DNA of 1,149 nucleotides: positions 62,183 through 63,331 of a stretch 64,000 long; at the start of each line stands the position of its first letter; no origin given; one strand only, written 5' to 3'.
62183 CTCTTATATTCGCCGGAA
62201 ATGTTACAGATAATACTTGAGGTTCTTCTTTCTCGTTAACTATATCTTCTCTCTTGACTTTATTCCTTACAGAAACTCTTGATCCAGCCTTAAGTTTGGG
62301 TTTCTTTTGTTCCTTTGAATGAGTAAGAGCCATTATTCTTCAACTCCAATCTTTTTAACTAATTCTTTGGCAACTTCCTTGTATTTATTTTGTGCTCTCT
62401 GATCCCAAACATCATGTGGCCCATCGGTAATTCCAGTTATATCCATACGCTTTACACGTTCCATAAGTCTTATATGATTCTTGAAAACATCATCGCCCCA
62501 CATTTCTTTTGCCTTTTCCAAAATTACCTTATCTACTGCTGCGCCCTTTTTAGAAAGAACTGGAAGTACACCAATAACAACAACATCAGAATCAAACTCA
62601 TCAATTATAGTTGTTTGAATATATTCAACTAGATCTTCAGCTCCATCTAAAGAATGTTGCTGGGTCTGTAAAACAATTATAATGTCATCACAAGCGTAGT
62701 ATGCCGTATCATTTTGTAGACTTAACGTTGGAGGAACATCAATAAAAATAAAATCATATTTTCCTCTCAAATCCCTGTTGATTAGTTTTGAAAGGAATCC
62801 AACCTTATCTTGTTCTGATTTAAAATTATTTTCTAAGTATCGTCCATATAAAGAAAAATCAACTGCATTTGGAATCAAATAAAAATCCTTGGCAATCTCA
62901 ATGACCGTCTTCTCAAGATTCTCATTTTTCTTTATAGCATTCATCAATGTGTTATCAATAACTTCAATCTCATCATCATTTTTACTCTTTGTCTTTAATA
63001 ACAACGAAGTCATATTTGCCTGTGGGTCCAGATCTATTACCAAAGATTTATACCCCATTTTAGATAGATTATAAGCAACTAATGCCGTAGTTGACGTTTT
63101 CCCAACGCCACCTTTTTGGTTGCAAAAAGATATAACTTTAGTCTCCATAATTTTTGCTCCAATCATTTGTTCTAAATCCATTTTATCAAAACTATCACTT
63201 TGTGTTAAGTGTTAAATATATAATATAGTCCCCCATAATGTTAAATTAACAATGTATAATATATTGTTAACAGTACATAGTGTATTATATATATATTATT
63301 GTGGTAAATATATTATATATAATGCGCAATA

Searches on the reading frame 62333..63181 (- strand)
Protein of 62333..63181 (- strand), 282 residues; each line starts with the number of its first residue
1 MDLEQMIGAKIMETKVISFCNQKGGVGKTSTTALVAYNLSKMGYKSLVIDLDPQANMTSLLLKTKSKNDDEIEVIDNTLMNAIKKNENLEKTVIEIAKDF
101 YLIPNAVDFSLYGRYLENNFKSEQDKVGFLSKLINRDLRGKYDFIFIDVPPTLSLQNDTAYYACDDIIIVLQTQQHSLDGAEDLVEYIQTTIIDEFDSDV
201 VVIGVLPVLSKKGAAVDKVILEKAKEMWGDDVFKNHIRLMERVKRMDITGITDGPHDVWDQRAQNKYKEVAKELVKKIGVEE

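Call 92: find_encoding_contigs(protein=window:62333-63181:-, flank=10000, max_places=3)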
Protein window:62333-63181:- (282 aa): 2 contigs read that carry it; 2 places shown.
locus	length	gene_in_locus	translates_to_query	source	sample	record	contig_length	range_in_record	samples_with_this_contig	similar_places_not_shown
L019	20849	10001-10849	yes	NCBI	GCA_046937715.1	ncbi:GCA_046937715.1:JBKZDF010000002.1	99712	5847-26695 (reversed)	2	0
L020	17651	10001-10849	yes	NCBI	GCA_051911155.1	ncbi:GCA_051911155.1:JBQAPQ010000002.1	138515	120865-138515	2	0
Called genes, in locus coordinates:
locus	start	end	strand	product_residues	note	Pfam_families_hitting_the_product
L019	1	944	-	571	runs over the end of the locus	PF27290:YonD_N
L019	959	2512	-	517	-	-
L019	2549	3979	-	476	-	-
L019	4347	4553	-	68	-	-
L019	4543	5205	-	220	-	-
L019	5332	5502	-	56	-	-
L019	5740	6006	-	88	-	PF00216:Bac_DNA_binding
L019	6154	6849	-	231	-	-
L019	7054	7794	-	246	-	-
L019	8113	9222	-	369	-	PF06970:RepA_N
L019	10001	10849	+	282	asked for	PF00142:Fer4_NifH (weak), PF01656:CbiA, PF02374:ArsA_ATPase, PF06564:CBP_BcsQ, PF09140:MipZ (weak), PF10609:ParA (weak), PF13614:AAA_31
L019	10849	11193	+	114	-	PF17363:DUF5388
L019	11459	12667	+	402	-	PF17989:ALP_N (weak), PF22128:Alp7A_like_C (faint), PF21522:MreB-like_C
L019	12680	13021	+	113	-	-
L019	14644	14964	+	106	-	-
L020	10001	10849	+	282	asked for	PF00142:Fer4_NifH (weak), PF01656:CbiA, PF02374:ArsA_ATPase, PF06564:CBP_BcsQ, PF09140:MipZ (weak), PF10609:ParA (weak), PF13614:AAA_31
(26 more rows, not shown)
